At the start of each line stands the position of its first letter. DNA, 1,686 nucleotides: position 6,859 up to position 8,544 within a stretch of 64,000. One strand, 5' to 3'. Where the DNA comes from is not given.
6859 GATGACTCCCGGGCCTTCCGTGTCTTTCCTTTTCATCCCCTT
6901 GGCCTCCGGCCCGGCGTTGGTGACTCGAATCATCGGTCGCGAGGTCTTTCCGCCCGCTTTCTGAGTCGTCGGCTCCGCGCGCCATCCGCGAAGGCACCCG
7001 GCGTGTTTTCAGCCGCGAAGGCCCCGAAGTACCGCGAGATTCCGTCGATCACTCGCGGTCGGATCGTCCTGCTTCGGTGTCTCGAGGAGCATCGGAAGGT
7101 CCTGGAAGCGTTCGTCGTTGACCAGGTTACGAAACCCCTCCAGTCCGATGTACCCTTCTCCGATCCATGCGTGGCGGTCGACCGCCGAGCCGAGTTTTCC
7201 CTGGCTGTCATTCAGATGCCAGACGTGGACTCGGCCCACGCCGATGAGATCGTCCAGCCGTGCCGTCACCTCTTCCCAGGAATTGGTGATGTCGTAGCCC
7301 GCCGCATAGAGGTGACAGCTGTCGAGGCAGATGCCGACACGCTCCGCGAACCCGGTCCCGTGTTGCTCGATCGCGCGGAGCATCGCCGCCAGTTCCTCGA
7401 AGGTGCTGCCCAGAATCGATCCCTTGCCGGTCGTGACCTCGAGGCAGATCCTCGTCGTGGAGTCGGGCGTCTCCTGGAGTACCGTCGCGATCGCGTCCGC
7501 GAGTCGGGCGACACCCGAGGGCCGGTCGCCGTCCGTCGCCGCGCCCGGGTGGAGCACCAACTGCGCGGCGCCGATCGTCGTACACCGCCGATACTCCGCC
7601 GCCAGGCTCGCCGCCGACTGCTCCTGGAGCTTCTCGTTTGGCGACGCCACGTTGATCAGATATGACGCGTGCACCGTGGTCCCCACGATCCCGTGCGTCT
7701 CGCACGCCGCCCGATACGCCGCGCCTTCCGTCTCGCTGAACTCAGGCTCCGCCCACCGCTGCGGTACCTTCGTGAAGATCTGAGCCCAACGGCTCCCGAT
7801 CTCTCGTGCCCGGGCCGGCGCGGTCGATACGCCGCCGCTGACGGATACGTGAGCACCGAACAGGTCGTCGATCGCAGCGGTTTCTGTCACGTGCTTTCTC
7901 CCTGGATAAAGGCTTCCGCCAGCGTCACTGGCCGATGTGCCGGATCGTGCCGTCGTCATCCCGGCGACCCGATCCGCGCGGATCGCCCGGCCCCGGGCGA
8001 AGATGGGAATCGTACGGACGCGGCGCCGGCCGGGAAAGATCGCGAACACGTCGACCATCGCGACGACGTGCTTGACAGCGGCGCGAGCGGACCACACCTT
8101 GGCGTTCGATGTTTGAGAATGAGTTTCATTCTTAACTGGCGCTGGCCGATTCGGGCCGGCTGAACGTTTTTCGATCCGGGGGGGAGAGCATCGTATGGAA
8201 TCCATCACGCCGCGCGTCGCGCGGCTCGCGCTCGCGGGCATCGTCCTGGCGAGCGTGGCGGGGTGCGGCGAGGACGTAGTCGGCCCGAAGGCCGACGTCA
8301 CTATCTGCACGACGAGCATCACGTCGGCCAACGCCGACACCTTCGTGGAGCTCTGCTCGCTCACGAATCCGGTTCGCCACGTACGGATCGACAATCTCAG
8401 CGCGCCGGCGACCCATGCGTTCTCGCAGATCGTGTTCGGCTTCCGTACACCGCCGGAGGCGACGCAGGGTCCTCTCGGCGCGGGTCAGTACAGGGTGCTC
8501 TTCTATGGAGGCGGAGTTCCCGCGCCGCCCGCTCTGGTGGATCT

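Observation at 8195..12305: Translationally coupled operon: tandem-duplicated lipoprotein, HmuY-like lipoprotein and CarbopepD-type TonB-dependent receptor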

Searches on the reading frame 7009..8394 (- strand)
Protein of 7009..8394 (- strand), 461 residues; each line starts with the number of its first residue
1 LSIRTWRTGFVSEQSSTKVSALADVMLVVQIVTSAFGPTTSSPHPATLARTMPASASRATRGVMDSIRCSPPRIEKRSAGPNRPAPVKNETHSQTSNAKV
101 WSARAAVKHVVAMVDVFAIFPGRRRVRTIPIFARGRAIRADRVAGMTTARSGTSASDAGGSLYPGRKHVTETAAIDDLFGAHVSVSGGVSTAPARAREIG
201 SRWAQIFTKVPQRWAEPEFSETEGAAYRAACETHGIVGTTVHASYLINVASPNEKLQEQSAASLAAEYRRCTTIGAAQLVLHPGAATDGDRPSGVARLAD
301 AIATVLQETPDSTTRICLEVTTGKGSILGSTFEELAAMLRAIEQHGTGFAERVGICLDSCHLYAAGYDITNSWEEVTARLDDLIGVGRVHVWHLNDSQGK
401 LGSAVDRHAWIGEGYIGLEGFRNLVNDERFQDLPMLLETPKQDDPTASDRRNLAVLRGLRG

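Call 3: search_protein_families(library=pfam, proteins=[window:7009-8394:-], max_evalue=1)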
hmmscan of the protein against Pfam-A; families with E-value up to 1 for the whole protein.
window:7009-8394:- (461 aa): 2 families
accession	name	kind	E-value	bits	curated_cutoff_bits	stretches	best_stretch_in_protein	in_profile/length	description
PF01261.30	AP_endonuc_2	-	4.8e-47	161.2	31.1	1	194-456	2-246/249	Xylose isomerase-like TIM barrel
PF17285.8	PRMT5_TIM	-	0.0045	16.8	30.2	1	240-325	47-127/252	PRMT5 TIM barrel domain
